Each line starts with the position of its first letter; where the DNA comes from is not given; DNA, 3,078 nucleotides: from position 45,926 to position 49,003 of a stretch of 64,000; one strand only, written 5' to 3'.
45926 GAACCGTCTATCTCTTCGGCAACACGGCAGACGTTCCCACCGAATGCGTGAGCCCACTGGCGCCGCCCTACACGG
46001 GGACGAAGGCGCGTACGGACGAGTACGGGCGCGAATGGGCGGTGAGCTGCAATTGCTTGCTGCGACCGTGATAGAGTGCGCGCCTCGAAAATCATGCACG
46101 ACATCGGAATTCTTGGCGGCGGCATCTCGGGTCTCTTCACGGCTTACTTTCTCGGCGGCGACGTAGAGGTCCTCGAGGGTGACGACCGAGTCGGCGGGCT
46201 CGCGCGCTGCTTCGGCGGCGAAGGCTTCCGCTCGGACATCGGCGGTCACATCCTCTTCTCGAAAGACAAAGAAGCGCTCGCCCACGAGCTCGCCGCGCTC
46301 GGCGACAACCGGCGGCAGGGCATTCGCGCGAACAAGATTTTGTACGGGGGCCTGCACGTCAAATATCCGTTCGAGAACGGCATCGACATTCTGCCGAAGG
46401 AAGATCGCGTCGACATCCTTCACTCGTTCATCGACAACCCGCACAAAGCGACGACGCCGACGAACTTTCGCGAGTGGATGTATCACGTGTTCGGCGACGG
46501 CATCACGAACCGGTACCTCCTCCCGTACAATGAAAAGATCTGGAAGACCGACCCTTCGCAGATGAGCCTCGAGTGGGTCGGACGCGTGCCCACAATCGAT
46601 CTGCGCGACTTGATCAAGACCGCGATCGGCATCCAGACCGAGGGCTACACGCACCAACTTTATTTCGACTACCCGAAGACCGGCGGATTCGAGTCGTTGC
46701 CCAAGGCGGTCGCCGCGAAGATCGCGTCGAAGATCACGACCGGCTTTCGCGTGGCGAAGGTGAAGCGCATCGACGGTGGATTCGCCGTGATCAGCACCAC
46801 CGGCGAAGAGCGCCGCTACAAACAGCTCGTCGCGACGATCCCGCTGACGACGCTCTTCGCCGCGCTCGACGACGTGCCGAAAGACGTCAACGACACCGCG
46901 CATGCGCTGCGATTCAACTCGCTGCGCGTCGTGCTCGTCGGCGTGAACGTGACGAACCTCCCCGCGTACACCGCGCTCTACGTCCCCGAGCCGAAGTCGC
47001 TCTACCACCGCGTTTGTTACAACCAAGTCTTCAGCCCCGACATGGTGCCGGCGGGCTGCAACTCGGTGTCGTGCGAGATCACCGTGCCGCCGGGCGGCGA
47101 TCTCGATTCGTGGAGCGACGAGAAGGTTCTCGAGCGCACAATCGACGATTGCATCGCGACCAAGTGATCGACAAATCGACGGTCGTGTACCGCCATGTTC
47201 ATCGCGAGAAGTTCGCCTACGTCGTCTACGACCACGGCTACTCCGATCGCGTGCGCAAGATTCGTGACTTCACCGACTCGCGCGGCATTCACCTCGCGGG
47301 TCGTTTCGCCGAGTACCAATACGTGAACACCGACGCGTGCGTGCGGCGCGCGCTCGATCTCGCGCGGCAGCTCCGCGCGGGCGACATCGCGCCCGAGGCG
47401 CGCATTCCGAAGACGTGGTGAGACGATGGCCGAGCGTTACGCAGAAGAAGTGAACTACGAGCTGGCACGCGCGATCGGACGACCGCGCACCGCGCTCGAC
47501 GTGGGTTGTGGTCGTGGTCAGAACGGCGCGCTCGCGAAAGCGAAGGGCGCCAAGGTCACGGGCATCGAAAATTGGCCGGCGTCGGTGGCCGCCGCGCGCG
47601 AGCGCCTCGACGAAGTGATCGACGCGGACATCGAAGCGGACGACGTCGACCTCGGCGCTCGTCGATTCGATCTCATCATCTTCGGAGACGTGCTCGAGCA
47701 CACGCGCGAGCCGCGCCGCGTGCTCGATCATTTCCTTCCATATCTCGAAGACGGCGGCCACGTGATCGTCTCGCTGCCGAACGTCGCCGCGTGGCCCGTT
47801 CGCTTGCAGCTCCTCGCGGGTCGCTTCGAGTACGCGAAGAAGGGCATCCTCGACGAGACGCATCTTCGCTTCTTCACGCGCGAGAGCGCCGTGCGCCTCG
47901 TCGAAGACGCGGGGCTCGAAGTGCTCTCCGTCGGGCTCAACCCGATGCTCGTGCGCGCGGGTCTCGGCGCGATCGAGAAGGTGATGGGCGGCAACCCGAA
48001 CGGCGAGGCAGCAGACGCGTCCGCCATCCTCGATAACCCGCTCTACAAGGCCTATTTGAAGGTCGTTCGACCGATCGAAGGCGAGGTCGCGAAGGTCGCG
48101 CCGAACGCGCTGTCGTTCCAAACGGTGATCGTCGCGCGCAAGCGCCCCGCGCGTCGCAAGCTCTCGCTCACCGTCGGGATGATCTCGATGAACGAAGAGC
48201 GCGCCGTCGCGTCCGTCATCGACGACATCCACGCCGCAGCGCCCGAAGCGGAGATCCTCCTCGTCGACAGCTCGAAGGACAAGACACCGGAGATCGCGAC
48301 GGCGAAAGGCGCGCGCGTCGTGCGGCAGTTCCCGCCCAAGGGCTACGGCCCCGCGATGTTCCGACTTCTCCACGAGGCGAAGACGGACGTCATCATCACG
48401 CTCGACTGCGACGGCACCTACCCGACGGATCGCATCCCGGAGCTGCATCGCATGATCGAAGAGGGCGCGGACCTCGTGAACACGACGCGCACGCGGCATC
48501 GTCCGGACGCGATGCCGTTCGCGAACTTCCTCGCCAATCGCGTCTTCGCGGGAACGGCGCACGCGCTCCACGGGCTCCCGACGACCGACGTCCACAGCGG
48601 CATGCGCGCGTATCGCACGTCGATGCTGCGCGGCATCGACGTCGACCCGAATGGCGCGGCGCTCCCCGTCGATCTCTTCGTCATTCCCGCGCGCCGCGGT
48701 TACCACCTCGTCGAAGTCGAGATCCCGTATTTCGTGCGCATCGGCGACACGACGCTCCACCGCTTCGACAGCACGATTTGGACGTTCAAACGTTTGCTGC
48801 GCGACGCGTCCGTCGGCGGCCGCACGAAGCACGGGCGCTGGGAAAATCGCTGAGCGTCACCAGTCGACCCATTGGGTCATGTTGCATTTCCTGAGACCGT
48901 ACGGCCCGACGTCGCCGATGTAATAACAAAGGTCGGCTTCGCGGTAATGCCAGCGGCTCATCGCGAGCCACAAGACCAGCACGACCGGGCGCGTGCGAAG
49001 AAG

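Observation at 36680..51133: Candidate undescribed glycosylation locus: GDP-heptose pathway plus GT-C, YfhO-like, flavoprotein, methyltransferase-GT2 fusion, GT87-like and epimerase genes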

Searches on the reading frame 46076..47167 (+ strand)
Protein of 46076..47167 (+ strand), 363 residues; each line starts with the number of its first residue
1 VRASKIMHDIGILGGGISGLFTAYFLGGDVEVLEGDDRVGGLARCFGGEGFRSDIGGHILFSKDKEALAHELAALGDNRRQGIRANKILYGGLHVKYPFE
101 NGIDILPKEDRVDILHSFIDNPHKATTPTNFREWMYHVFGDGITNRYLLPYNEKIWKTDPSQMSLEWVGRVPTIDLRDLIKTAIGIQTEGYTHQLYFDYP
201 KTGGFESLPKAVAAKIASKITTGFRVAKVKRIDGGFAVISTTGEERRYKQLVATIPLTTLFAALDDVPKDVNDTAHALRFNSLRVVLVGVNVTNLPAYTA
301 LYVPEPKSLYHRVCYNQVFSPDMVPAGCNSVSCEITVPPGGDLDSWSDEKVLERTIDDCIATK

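Call 5: search_protein_families(library=pfam, proteins=[window:46076-47167:+], max_evalue=0.01)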
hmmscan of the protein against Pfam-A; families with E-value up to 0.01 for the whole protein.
window:46076-47167:+ (363 aa): 3 families
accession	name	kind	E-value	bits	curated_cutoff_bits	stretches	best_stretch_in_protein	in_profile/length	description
PF01593.30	Amino_oxidase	-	2.7e-14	53.8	19.8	1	17-358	1-360/443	Flavin containing amine oxidoreductase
PF13450.12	NAD_binding_8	-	3.2e-08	34.2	21.9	1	12-68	1-61/68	NAD(P)-binding Rossmann-like domain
PF01266.30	DAO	-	0.00056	20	27.9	1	9-40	1-35/353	FAD dependent oxidoreductase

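Call 22: search_protein_families(library=ncbifam, proteins=[window:46076-47167:+], max_evalue=0.001)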
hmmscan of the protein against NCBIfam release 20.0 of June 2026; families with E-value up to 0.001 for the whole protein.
window:46076-47167:+ (363 aa): 12 families
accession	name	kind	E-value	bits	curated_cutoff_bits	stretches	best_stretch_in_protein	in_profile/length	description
NF005547.0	PRK07208.1-3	equivalog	3.2e-38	131.7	380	1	9-358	6-365/465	hypothetical protein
NF005548.0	PRK07208.1-4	equivalog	1.4e-37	129.4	389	1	7-354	3-369/488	hypothetical protein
NF005545.0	PRK07208.1-1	equivalog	4.8e-27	94.5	451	1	8-356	8-382/504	hypothetical protein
NF005560.0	PRK07233.1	equivalog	1.8e-16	60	252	2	9-76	2-71/435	hypothetical protein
NF005546.0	PRK07208.1-2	equivalog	2.4e-15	56.1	418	2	84-295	116-349/527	hypothetical protein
NF005549.0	PRK07208.1-5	equivalog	7.8e-13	47.7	587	2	10-67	7-71/534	hypothetical protein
NF008841.0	PRK11883.1-1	equivalog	1.2e-10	41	517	2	9-93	5-96/453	protoporphyrinogen oxidase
TIGR03467.1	HpnE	equivalog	5.6e-07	29.2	283.05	1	12-70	3-66/430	hydroxysqualene dehydroxylase HpnE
TIGR00562.1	proto_IX_ox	equivalog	7.1e-07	28.2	97.85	1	7-64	2-64/470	protoporphyrinogen oxidase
NF008845.0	PRK11883.1-5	equivalog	2.6e-06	26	560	0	197-267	224-294/468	protoporphyrinogen oxidase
NF058655.1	CrtID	equivalog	3.9e-05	22.7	640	1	11-57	2-51/478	bifunctional phytoene desaturase/3,4-desaturase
TIGR02734.1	crtI_fam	subfamily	0.00011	21.1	238.1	1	12-77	3-69/504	phytoene desaturase family protein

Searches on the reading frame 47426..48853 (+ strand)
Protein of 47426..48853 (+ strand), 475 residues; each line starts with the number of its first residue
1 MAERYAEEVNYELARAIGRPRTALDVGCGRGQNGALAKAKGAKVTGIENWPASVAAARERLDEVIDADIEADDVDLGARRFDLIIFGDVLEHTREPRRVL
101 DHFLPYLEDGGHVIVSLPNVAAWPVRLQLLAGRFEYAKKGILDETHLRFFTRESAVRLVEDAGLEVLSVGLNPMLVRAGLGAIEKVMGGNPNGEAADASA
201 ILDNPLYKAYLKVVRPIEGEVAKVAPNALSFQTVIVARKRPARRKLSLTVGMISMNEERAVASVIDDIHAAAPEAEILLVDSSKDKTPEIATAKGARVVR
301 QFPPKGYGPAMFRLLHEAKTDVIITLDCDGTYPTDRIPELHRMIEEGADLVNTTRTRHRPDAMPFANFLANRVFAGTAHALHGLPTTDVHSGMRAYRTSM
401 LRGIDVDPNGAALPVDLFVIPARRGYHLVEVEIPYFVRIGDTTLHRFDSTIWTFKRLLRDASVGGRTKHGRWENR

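Call 5: search_protein_families(library=pfam, proteins=[window:47426-48853:+], max_evalue=0.01)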
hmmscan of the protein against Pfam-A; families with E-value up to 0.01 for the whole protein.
window:47426-48853:+ (475 aa): 8 families
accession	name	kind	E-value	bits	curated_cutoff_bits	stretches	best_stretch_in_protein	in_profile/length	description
PF13489.12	Methyltransf_23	-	2.1e-22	80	27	1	2-168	6-163/164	Methyltransferase domain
PF07021.18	MetW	-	1.4e-16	61.1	21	1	21-131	15-123/193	Methionine biosynthesis protein MetW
PF00535.33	Glycos_transf_2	-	6.8e-16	59.1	23.3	1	250-402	2-165/168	Glycosyl transferase family 2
PF08242.18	Methyltransf_12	-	2.6e-14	54.2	30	1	24-113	1-98/98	Methyltransferase domain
PF08241.18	Methyltransf_11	-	4.8e-13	50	21.2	1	24-115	1-95/95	Methyltransferase domain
PF13649.12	Methyltransf_25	-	1.8e-10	41.8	27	1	24-111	2-97/97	Methyltransferase domain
PF13847.12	Methyltransf_31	-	2.8e-10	40.5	27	1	22-121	6-115/145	Methyltransferase domain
PF03848.20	TehB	-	0.0032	17.4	20.4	1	17-83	28-98/193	Tellurite resistance protein TehB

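Call 22: search_protein_families(library=ncbifam, proteins=[window:47426-48853:+], max_evalue=0.001)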
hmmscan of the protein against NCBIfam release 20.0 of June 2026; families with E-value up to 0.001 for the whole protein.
window:47426-48853:+ (475 aa): 20 families
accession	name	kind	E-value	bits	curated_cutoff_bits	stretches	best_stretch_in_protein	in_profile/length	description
NF041391.1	DPhHxTase_Halo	equivalog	7.3e-53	178.7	375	1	252-448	1-196/213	dolichyl-phosphate hexose transferase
TIGR04182.1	glyco_TIGR04182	equivalog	1e-24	87.4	325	1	253-451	7-208/293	S-layer glycoprotein N-glycosyltransferase AglJ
TIGR02081.1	metW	equivalog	1.4e-15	57.4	189.5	1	15-132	9-124/194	methionine biosynthesis protein MetW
NF058614.1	PPMAGASynPpgS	equivalog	1.5e-09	37.7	370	1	254-429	8-190/226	polyprenyl-phospho-N-acetylgalactosaminyl synthase PpgS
NF045667.1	MTase_DVU1556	equivalog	2.1e-09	37.2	155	1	21-116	24-120/213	DVU_1556 family methyltransferase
TIGR01983.1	UbiG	equivalog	2.6e-09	36.7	102.95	1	22-121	52-157/228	bifunctional 2-polyprenyl-6-hydroxyphenol methylase/3-demethylubiquinol 3-O-methyltransferase UbiG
NF010496.0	PRK13915.1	equivalog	2.6e-09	36.6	262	1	241-332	26-129/307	glucosyl-3-phosphoglycerate synthase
NF043040.1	corrin_prot_MT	hypoth_equivalog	1.7e-08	34.2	180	1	8-115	29-147/216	corrinoid protein-associated methyltransferase CpaM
NF007986.1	PRK10714.1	equivalog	3.1e-08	33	529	1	255-402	15-170/316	undecaprenyl-phosphate 4-deoxy-4-formamido-L-arabinose transferase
TIGR04283.1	glyco_like_mftF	equivalog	1.7e-06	27.8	182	1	255-348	8-101/221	TIGR04283 family arsenosugar biosynthesis glycosyltransferase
NF002463.0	PRK01683.1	equivalog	4.4e-06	26.5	297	1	18-120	30-133/258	trans-aconitate 2-methyltransferase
NF047588.1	GlcsyltransPgfSStrep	equivalog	5.8e-05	22.4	500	1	262-396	24-159/308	glycosyltransferase PgfS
NF008405.0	PRK11207.1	equivalog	6.8e-05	22.4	218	1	19-82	30-93/198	tellurite resistance methyltransferase TehB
NF008264.0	PRK11036.1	equivalog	0.00012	21.7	366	1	18-142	43-173/261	tRNA uridine 5-oxyacetic acid(34) methyltransferase CmoM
TIGR04290.1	meth_Rta_06860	hypoth_equivalog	0.00013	21.5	300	1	21-102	51-137/226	TIGR04290 family methyltransferase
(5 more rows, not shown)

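Call 51: search_solved_structures(query=window:47426-48853:+, max_evalue=0.001)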
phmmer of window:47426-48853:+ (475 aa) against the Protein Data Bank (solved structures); distinct sequences matched with E-value up to 0.001: 20.
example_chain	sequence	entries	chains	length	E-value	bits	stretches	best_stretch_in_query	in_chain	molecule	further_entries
3cc8_A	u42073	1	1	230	7.8e-34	120.3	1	5-168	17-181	Putative methyltransferase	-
5mlz_A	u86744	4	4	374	2.4e-09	39.6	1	275-437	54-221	Dolichol monophosphate mannose synthase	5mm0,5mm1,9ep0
9hwj_A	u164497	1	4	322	1.2e-05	27.4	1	270-400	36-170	Undecaprenyl-phosphate 4-deoxy-4-formamido-L-arabinose transferase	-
6mro_A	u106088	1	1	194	0.00012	24.1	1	19-111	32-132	methyl transferase from Methanosarcina acetivorans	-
8gdu_A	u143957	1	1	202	0.00013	24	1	19-111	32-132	Methyltransferase domain-containing protein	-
9bhc_C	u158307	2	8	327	0.00018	23.5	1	275-399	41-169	Undecaprenyl-phosphate 4-deoxy-4-formamido-L-arabinose transferase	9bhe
8vxh_A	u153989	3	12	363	0.00022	23.2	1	275-398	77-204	Undecaprenyl-phosphate 4-deoxy-4-formamido-L-arabinose transferase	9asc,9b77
9khp_A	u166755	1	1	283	0.00025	23.1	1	15-70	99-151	Class I SAM-dependent methyltransferase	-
9klx_A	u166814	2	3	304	0.00027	22.9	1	15-70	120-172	Class I SAM-dependent methyltransferase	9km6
4kdc_A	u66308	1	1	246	0.00028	22.9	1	21-120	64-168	3-demethylubiquinone-9 3-methyltransferase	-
2i6g_A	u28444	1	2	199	0.00045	22.2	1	16-82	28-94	Putative methyltransferase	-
4y6n_A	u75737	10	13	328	0.00049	22.1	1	242-334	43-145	Glucosyl-3-phosphoglycerate synthase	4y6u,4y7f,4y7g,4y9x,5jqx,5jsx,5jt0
4kdr_A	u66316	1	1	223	0.00049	22.1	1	21-119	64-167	3-demethylubiquinone-9 3-methyltransferase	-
5dpm_A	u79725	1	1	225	0.0005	22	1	21-119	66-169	Ubiquinone biosynthesis O-methyltransferase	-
3e25_A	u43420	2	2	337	0.00052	22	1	242-334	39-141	Putative uncharacterized protein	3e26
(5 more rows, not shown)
